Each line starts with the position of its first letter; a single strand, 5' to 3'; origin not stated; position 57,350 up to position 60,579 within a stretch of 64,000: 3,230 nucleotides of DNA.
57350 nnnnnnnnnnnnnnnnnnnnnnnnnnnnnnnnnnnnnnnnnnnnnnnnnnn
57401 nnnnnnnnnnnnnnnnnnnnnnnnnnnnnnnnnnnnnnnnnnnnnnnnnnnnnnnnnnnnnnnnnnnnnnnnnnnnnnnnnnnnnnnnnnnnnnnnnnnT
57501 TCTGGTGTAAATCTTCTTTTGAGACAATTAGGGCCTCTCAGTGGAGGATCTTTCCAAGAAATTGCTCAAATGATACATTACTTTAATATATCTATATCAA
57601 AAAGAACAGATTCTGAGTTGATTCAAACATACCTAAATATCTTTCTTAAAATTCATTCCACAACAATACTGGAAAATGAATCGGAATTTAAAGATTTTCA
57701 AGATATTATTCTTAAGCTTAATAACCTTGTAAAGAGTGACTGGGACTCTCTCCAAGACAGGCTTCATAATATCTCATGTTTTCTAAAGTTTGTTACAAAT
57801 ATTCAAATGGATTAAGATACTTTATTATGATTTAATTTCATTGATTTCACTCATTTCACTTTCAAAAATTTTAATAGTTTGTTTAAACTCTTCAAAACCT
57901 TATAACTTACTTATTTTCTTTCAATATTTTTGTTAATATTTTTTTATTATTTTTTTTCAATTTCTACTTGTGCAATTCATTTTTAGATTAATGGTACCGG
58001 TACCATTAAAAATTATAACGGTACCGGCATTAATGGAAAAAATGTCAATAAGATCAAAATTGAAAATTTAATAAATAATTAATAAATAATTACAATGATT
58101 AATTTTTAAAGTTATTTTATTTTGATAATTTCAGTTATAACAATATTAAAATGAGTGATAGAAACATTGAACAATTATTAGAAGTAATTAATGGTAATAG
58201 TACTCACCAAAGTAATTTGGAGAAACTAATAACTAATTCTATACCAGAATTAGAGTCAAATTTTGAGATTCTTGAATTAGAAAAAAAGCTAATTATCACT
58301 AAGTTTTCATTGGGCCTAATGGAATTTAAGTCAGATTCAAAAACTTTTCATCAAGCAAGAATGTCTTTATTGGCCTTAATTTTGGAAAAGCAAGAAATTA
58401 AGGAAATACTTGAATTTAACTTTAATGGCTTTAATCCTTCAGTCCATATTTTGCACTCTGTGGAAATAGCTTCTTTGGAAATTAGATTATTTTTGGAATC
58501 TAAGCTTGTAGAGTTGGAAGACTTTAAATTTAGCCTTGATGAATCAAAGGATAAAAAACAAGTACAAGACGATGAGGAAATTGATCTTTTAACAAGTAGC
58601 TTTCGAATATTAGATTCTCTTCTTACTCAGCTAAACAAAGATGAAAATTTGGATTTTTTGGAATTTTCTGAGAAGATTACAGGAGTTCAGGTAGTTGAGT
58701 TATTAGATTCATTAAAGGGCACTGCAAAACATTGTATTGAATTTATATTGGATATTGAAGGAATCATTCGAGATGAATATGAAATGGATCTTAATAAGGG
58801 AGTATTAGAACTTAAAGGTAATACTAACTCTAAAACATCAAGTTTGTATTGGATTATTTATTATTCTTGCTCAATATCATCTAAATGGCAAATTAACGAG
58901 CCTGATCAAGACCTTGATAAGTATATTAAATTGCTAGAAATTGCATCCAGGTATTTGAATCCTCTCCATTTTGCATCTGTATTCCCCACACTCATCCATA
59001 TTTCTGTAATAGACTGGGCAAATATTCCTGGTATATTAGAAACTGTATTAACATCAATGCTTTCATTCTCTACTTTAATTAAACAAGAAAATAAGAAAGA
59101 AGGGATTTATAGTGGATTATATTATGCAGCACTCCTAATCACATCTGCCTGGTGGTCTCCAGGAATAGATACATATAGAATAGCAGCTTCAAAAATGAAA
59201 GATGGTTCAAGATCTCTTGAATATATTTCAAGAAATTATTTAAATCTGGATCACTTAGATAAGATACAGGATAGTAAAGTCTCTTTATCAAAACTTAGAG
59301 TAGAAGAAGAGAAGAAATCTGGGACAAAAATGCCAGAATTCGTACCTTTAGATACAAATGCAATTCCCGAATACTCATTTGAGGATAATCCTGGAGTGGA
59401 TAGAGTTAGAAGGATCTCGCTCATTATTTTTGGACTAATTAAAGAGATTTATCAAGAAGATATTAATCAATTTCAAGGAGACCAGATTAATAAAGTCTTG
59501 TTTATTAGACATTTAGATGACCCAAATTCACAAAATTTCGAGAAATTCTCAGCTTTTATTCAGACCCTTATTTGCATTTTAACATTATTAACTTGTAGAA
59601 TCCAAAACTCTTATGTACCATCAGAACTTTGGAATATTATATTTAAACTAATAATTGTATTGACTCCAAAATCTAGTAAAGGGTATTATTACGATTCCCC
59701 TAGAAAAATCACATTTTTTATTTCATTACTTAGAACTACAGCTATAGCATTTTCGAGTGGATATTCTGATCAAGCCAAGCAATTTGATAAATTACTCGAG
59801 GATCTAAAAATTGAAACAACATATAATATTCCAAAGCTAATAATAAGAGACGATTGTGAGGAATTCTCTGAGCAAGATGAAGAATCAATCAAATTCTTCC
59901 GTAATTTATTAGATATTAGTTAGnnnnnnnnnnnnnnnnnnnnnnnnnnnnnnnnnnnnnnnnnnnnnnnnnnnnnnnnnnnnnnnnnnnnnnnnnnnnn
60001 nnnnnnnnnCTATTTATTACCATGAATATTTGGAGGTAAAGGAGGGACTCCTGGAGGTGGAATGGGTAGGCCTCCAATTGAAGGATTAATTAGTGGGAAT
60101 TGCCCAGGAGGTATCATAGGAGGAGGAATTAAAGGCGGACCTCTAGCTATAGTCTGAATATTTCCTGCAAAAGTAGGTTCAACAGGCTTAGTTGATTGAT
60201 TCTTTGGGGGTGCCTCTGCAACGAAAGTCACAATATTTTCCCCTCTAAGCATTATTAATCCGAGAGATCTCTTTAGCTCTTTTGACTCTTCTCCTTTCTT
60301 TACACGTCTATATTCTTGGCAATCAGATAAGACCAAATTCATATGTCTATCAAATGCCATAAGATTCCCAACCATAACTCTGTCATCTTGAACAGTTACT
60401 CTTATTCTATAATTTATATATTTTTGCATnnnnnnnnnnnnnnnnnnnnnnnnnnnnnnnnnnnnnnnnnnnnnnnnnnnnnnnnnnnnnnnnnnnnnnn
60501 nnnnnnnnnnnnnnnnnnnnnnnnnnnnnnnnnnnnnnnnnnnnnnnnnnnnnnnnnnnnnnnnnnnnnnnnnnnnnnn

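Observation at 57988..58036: Perfect 22-bp palindrome with a nested partial repeat upstream of a hypothetical gene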

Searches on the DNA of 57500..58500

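Call 28: search_rna_families(source=window, start=57500, end=58500, threshold=evalue, max_evalue=1)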
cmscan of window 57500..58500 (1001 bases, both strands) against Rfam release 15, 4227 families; matches with E-value up to 1: 4.
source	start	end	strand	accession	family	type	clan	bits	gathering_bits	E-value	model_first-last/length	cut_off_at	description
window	57628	57699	-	RF02661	icaR_5p_UTR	Cis-reg;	-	24.3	88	0.24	1-75/75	no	icaR 5' UTR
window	57839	57899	-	RF01706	Gut-1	Gene; sRNA;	-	21.8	50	0.15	1-77/77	no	Gut-1 RNA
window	58268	58363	-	RF00335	snoZ13_snr52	Gene; snRNA; snoRNA; CD-box;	-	20.4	47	0.8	1-101/101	no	Small nucleolar RNA Z13/snr52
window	57992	58032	-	RF04033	mir-8512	Gene; miRNA;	-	17.9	90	0.76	1-61/61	no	mir-8512 microRNA precursor family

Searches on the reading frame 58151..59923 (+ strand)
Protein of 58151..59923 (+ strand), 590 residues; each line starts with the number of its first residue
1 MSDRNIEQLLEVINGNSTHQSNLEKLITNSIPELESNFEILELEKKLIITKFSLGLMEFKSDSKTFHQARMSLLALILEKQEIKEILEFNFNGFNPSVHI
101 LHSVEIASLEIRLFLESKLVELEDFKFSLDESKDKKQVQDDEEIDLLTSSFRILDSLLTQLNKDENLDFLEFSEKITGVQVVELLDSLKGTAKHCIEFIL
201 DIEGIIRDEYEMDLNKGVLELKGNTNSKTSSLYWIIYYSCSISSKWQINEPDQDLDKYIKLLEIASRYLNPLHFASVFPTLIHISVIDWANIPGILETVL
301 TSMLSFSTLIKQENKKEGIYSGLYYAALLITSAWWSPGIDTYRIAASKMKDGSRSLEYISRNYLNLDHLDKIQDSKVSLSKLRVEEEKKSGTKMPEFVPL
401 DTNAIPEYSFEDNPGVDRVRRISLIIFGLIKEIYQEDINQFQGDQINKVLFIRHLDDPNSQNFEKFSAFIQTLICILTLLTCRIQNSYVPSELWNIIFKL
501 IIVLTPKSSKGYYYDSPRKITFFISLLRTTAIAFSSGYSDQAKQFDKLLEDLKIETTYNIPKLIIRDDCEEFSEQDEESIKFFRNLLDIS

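Call 12: search_protein_families(library=pfam, proteins=[window:58151-59923:+], max_evalue=0.01)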
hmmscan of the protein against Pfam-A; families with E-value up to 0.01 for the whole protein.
window:58151-59923:+ (590 aa): 0 families

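Call 13: find_encoding_contigs(protein=window:58151-59923:+, flank=3000, max_places=10)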
Protein window:58151-59923:+ (590 aa): 24 contigs read that carry it; 2 places shown.
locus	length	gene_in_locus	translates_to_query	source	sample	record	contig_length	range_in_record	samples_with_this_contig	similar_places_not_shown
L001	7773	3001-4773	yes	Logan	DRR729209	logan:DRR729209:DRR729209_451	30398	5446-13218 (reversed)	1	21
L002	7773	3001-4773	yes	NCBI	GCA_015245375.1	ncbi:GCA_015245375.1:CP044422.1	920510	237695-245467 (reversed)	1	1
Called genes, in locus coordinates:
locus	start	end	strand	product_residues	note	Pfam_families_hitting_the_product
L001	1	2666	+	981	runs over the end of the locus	PF25171:Beta-prop_WDR36-Utp21_1st, PF25173:Beta-prop_WDR3_1st, PF23410:Beta-prop_VPS8, PF24807:WD40_CDC20-Fz, PF24814:WD40_Prp19, PF23409:Beta-prop_EML, PF25168:Beta-prop_WDR36-Utp21_2nd, PF04192:Utp21, +14 more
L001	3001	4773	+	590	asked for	-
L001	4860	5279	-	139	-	PF01423:LSM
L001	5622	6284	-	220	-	PF12352:V-SNARE_C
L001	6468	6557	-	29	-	-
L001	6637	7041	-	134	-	-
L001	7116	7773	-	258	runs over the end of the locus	-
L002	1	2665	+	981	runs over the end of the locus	PF25171:Beta-prop_WDR36-Utp21_1st, PF25173:Beta-prop_WDR3_1st, PF23410:Beta-prop_VPS8, PF24807:WD40_CDC20-Fz, PF24814:WD40_Prp19, PF23409:Beta-prop_EML, PF25168:Beta-prop_WDR36-Utp21_2nd, PF04192:Utp21, +14 more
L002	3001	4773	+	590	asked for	-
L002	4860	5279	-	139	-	PF01423:LSM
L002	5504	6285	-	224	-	PF12352:V-SNARE_C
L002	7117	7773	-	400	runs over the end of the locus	PF02518:HATPase_c, PF13589:HATPase_c_3 (weak)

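Call 14: find_homologous_proteins(query=window:58151-59923:+, max_evalue=0.001)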
Query window:58151-59923:+ (590 aa): 8 proteins with E <= 0.001 among 8000 candidates.
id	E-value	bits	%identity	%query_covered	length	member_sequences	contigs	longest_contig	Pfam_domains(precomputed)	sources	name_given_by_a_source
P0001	0.0e+0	1284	100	100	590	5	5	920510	-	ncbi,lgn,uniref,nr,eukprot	ncbi:hypothetical protein [Cryptosporidium parvum Iowa II]|uniref:Uncharacterized protein n=2 Tax=Cr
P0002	0.0e+0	1127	87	100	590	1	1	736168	-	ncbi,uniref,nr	ncbi:uncharacterized protein ELE39_000736 [Cryptosporidium sp. chipmunk genotype I]|uniref:uncharact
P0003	0.0e+0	1093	84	100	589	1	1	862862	-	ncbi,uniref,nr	ncbi:uncharacterized protein cubi_00285 [Cryptosporidium ubiquitum]|uniref:Uncharacterized protein n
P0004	1.3e-260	884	68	99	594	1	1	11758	-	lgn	-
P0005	6.0e-249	845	65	99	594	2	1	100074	-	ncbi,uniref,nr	ncbi:hypothetical protein OJ253_1048 [Cryptosporidium canis]|uniref:Uncharacterized protein n=1 Tax=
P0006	1.1e-237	808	62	100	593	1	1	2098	-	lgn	-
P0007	3.7e-207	708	57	99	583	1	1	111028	-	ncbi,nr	ncbi:hypothetical protein HWI79_1851 [Cryptosporidium felis]|nr:hypothetical protein HWI79_1851 [Cry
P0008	3.2e-151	523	45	99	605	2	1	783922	-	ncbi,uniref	ncbi:hypothetical protein RS030_81409 [Cryptosporidium xiaoi]|uniref:Uncharacterized protein n=1 Tax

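Call 16: find_encoding_contigs(protein=P0002, flank=2500, max_places=2)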
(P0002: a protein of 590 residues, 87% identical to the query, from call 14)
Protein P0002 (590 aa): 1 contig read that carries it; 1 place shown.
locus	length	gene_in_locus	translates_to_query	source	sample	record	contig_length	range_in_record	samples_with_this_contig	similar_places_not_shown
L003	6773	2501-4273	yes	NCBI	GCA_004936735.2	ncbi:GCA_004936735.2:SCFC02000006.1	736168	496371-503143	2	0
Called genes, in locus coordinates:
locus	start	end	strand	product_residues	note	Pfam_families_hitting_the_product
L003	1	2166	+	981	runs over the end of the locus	PF25171:Beta-prop_WDR36-Utp21_1st, PF24814:WD40_Prp19, PF24805:EIF3I (weak), PF25173:Beta-prop_WDR3_1st, PF24807:WD40_CDC20-Fz, PF23410:Beta-prop_VPS8, PF25168:Beta-prop_WDR36-Utp21_2nd, PF04192:Utp21, +14 more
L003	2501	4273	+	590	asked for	-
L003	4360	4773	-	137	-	PF01423:LSM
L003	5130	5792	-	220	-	PF12352:V-SNARE_C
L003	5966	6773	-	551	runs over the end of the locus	PF02518:HATPase_c, PF13589:HATPase_c_3 (weak)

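Call 17: find_encoding_contigs(protein=P0003, flank=2500, max_places=2)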
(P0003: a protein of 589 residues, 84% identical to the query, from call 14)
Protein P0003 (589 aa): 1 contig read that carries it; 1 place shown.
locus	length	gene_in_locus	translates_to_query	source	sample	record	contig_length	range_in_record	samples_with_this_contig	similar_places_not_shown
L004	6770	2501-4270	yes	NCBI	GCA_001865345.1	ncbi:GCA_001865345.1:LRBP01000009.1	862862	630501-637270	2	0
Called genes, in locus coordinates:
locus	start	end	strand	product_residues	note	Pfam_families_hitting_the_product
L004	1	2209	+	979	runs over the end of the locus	PF25171:Beta-prop_WDR36-Utp21_1st, PF24807:WD40_CDC20-Fz, PF25173:Beta-prop_WDR3_1st, PF23409:Beta-prop_EML, PF23410:Beta-prop_VPS8, PF24814:WD40_Prp19, PF25168:Beta-prop_WDR36-Utp21_2nd, PF04192:Utp21, +16 more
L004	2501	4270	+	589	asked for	-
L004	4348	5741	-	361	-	PF12352:V-SNARE_C, PF01423:LSM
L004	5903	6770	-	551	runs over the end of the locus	PF02518:HATPase_c, PF13589:HATPase_c_3 (weak)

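Call 18: find_encoding_contigs(protein=P0005, flank=2500, max_places=2)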
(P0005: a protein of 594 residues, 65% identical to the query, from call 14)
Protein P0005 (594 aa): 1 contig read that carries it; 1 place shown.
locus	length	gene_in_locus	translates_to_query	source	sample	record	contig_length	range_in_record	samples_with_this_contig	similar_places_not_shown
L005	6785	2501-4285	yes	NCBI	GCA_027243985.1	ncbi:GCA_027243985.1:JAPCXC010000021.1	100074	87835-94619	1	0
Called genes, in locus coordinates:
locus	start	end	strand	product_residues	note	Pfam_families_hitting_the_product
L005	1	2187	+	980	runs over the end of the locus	PF25171:Beta-prop_WDR36-Utp21_1st, PF25173:Beta-prop_WDR3_1st, PF24814:WD40_Prp19, PF23410:Beta-prop_VPS8, PF24807:WD40_CDC20-Fz, PF23409:Beta-prop_EML (weak), PF25168:Beta-prop_WDR36-Utp21_2nd, PF04192:Utp21, +11 more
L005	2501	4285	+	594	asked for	-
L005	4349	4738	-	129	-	PF01423:LSM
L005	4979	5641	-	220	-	PF12352:V-SNARE_C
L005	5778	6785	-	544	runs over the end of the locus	PF02518:HATPase_c, PF13589:HATPase_c_3 (weak)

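Call 19: find_encoding_contigs(protein=P0007, flank=2500, max_places=2)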
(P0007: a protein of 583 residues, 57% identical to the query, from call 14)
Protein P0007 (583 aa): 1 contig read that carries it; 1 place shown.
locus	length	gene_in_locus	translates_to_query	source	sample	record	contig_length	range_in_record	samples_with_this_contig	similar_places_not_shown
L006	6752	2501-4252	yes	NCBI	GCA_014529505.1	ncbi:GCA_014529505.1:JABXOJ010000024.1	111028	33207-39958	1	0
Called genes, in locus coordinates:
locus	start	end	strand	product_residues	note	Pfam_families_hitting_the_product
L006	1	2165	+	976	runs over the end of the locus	PF25171:Beta-prop_WDR36-Utp21_1st, PF24814:WD40_Prp19, PF24807:WD40_CDC20-Fz, PF25173:Beta-prop_WDR3_1st, PF23381:Beta-prop_IFT122_1st (weak), PF23410:Beta-prop_VPS8, PF25168:Beta-prop_WDR36-Utp21_2nd, PF04192:Utp21, +14 more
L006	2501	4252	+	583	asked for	-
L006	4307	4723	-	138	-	PF01423:LSM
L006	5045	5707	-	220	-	PF27021:BOS1_GOSR2_MEM11-like_N (weak), PF12352:V-SNARE_C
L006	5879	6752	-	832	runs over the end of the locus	PF04921:XAP5, PF02518:HATPase_c, PF13589:HATPase_c_3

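Call 20: find_encoding_contigs(protein=P0008, flank=2500, max_places=2)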
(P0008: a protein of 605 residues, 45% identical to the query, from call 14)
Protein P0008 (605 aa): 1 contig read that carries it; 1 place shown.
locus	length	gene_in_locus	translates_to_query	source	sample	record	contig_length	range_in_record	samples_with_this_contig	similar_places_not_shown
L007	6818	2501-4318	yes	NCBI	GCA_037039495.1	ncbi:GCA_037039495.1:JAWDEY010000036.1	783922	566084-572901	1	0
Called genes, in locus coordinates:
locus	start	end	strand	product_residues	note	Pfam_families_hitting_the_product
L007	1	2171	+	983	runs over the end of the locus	PF25171:Beta-prop_WDR36-Utp21_1st, PF24807:WD40_CDC20-Fz, PF25173:Beta-prop_WDR3_1st, PF23409:Beta-prop_EML (weak), PF23410:Beta-prop_VPS8, PF24814:WD40_Prp19, PF25168:Beta-prop_WDR36-Utp21_2nd, PF04192:Utp21, +17 more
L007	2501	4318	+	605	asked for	-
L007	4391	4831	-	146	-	PF01423:LSM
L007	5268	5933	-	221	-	PF27021:BOS1_GOSR2_MEM11-like_N (weak), PF12352:V-SNARE_C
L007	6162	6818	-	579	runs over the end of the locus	PF02518:HATPase_c, PF13589:HATPase_c_3 (weak)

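Call 21: find_encoding_contigs(protein=P0004, flank=2500, max_places=2)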
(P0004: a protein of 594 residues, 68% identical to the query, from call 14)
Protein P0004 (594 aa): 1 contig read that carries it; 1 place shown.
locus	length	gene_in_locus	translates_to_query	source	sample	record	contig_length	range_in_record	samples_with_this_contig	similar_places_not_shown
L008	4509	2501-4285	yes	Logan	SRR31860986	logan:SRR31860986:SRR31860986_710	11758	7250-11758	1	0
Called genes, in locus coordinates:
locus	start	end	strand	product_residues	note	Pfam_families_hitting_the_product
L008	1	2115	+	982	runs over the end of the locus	PF25171:Beta-prop_WDR36-Utp21_1st, PF24807:WD40_CDC20-Fz, PF25173:Beta-prop_WDR3_1st, PF23410:Beta-prop_VPS8, PF23381:Beta-prop_IFT122_1st (weak), PF23409:Beta-prop_EML (weak), PF25168:Beta-prop_WDR36-Utp21_2nd, PF04192:Utp21, +13 more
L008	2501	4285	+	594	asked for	-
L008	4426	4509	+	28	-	?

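Call 35: list_cluster_members(proteins=[P0001])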
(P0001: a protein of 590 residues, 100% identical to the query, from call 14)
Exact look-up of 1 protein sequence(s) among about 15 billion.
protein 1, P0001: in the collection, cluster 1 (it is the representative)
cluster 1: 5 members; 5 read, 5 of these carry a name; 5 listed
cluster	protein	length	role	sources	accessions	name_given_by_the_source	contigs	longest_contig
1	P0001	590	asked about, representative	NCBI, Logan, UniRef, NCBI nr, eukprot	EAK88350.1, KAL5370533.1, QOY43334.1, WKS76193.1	hypothetical protein [Cryptosporidium parvum Iowa II] | Uncharacterized protein n=2 Tax=Cryptosporidium parvum TaxID=5807 RepID=Q5CSF8_CRYPI | QOY43334.1 hypothetical protein CPATCC_000111 [Cryptosporidium parvum]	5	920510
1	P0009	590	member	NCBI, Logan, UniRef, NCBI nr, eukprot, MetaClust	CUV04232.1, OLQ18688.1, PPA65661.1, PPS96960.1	unnamed protein product [Cryptosporidium hominis] | Uncharacterized protein n=1 Tax=Cryptosporidium hominis TaxID=237895 ... | hypothetical protein [Cryptosporidium hominis TU502]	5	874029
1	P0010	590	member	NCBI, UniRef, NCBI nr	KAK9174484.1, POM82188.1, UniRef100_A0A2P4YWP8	hypothetical protein CmeUKMEL1_01145 [Cryptosporidium meleagridis] | Uncharacterized protein n=1 Tax=Cryptosporidium meleagridis TaxID=93969 ...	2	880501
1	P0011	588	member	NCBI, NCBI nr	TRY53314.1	Uncharacterized protein CTYZ_00003882 [Cryptosporidium tyzzeri]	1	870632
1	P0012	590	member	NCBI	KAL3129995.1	hypothetical protein CHM_1g2900 [Cryptosporidium hominis]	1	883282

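Call 54: find_encoding_contigs(protein=P0010, flank=2500, max_places=1)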
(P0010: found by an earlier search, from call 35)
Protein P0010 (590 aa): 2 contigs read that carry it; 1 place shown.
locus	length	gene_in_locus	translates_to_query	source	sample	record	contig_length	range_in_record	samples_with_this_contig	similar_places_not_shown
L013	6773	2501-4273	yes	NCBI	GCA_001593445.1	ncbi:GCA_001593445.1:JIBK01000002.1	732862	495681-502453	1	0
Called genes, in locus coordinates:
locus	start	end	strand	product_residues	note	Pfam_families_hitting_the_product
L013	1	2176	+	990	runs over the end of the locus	PF25171:Beta-prop_WDR36-Utp21_1st, PF23381:Beta-prop_IFT122_1st (weak), PF24807:WD40_CDC20-Fz, PF25173:Beta-prop_WDR3_1st, PF23410:Beta-prop_VPS8, PF24814:WD40_Prp19, PF25168:Beta-prop_WDR36-Utp21_2nd, PF04192:Utp21, +16 more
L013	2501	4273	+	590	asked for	-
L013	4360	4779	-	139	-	PF01423:LSM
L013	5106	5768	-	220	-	PF27021:BOS1_GOSR2_MEM11-like_N (weak), PF12352:V-SNARE_C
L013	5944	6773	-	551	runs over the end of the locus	PF02518:HATPase_c, PF13589:HATPase_c_3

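Call 74: predict_structure(alignment_id=A2)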
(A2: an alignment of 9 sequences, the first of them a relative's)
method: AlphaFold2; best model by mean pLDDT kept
length: 590 residues; sequences in the alignment: 9
mean_pLDDT: 71.0   pTM: 0.67
mean pLDDT of the five models: 71.0, 70.4, 69.4, 68.1, 66.6
residues with pLDDT >= 90: 103; 70-90: 277; 50-70: 76; < 50: 134
segments of 3 or more residues with pLDDT < 50: 131-139, 287-291, 336-414, 509-512, 556-590
pLDDT, mean of each block of 10 residues (from residue 1): 76 75 87 89 90 88 87 93 86 82 91 89 70 46 72 90 77 81 88 93 86 70 64 87 83 76 82 73 54 64 81 74 82 49 39 36 31 33 32 31 33 57 88 90 75 85 91 91 74 92 70 63 79 73 84 53 37 41 34
secondary structure, 60 per line:
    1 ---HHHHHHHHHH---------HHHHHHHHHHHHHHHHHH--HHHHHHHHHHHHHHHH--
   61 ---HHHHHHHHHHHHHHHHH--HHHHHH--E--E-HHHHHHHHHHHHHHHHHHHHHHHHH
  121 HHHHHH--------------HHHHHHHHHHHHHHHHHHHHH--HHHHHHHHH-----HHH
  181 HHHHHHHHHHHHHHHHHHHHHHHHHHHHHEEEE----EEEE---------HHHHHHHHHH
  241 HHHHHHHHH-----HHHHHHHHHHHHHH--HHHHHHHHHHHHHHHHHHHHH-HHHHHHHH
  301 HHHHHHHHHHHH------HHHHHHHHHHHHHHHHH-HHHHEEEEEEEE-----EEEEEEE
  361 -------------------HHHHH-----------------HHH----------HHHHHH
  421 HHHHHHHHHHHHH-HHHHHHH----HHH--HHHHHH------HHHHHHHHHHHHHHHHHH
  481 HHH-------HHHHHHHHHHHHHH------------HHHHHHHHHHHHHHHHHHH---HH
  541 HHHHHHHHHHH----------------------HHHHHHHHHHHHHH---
elements in order: H4-13 H23-40 H43-58 H64-80 H83-88 H96-126 H141-161 H164-172 H178-209 E210-213 E218-221 H231-249 H255-268 H271-291 H293-312 H319-335 H337-340 E341-348 E354-360 H380-384 H415-433 H435-441 H451-456 H463-483 H491-504 H517-535 H539-551 H574-587

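Call 79: fold_search(model_id=the predicted structure, library=pdb)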
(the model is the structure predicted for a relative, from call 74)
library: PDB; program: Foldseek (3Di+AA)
matches with E <= 10: 869; with E <= 0.001: 0
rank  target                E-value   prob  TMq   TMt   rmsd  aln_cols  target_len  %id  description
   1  4rv1_C                2.1e-03  1.00  0.32  0.41  12.0       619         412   10  Crystal Structure of Engineered Protein. Northeast Structural Genomics Consortium (NESG) Target OR497. (released 2014-12-10)
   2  4rv1_B                2.2e-03  1.00  0.31  0.39  12.1       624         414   10  Crystal Structure of Engineered Protein. Northeast Structural Genomics Consortium (NESG) Target OR497. (released 2014-12-10)
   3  4rv1_D                2.3e-03  1.00  0.29  0.37  13.6       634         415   10  Crystal Structure of Engineered Protein. Northeast Structural Genomics Consortium (NESG) Target OR497. (released 2014-12-10)
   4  7z8v_D                2.6e-03  0.87  0.16  0.10  22.4       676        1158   11  CAND1-SCF-SKP2 (SKP1deldel) CAND1 engaged SCF rocked (released 2023-04-19)
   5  4rv1_A                3.3e-03  1.00  0.33  0.42  10.7       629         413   10  Crystal Structure of Engineered Protein. Northeast Structural Genomics Consortium (NESG) Target OR497. (released 2014-12-10)
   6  4a3v_A                3.6e-03  0.97  0.20  0.23  17.0       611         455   13  yeast regulatory particle proteasome assembly chaperone Hsm3 in complex with Rpt1 C-terminal fragment (released 2012-04-11)
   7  4xri                  4.2e-03  0.99  0.25  0.19  18.6       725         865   10  Crystal Structure of Importin Beta in an Ammonium Sulfate Condition (released 2016-01-27)
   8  4r11_A                4.4e-03  0.96  0.20  0.21  18.9       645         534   10  A conserved phosphorylation switch controls the interaction between cadherin and beta-catenin in vitro and in vivo (released 2015-04-29)
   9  9n78_LM               4.6e-03  0.98  0.19  0.11  21.8       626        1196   12  SSU processome maturation and disassembly, State L (released 2025-11-05)
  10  4bsn                  5.0e-03  0.89  0.17  0.15  22.4       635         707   12  Crystal structure of the Nuclear Export Receptor CRM1 (exportin-1) lacking the C-terminal helical extension at 4.1A (released 2013-07-31)
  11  7zbz_D                5.6e-03  0.84  0.17  0.10  22.2       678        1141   10  CAND1 delhairpin-SCF-SKP2 CAND1 partly engaged SCF partly rocked (released 2023-04-19)
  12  8ga7                  5.8e-03  0.69  0.13  0.14  22.1       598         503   12  Geometrically programmable nanomaterial construction using regularized protein building blocks (released 2024-03-13)
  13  9cpc_1A               6.1e-03  0.91  0.20  0.20  20.9       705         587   11  Atomic model of porcine brain ventricles cilia doublet microtubule (48-nm periodicity) (released 2024-10-23)
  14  7z8t_D                6.9e-03  0.75  0.16  0.10  22.1       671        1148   11  CAND1-SCF-SKP2 CAND1 engaged SCF rocked (released 2023-04-19)
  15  9im6_A                7.4e-03  0.96  0.23  0.15  22.9       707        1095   12  Structure of influenza A virus RNA polymerase PB1 and nuclear import host factor RanBP5 complex (released 2024-11-27)
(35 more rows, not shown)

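Call 84: search_solved_structures(query=A2, max_evalue=10)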
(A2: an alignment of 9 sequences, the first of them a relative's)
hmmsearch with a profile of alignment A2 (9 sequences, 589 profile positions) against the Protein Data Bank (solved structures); distinct sequences matched with E-value up to 10: 3.
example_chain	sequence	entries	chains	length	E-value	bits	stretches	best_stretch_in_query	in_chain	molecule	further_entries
1g9s_A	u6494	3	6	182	0.93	11.1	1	128-223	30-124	HYPOXANTHINE PHOSPHORIBOSYLTRANSFERASE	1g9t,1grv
5knr_A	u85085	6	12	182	0.98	11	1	128-223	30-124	Hypoxanthine-guanine phosphoribosyltransferase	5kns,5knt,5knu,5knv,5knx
8cag_A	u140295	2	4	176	1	11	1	129-223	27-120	Hypoxanthine phosphoribosyltransferase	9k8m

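Call 102: search_protein_representatives(alignment_id=A2)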
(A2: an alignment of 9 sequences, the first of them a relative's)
Query: 9 sequences, 589 profile positions. Proteins with E-value up to 0.001 (for the whole library): 3; up to 1e-10: 3; up to 1e-30: 3. The best 3 are listed.
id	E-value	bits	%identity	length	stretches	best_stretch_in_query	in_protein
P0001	0.0e+00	1140.5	-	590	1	1-589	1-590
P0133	1.8e-222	756.5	-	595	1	14-587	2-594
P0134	3.9e-81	289.8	-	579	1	5-586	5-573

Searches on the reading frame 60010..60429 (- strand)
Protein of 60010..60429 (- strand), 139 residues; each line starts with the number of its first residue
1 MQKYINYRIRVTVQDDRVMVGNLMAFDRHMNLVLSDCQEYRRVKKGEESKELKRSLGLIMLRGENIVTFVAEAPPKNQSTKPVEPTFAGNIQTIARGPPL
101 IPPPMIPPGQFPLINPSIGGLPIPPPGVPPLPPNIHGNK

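Call 12: search_protein_families(library=pfam, proteins=[window:60010-60429:-], max_evalue=0.01)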
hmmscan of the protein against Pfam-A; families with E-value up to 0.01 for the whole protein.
window:60010-60429:- (139 aa): 1 family
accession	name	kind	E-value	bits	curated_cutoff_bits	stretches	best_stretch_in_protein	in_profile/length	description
PF01423.28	LSM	-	1.2e-19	70.2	23.4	1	1-69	3-64/66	LSM domain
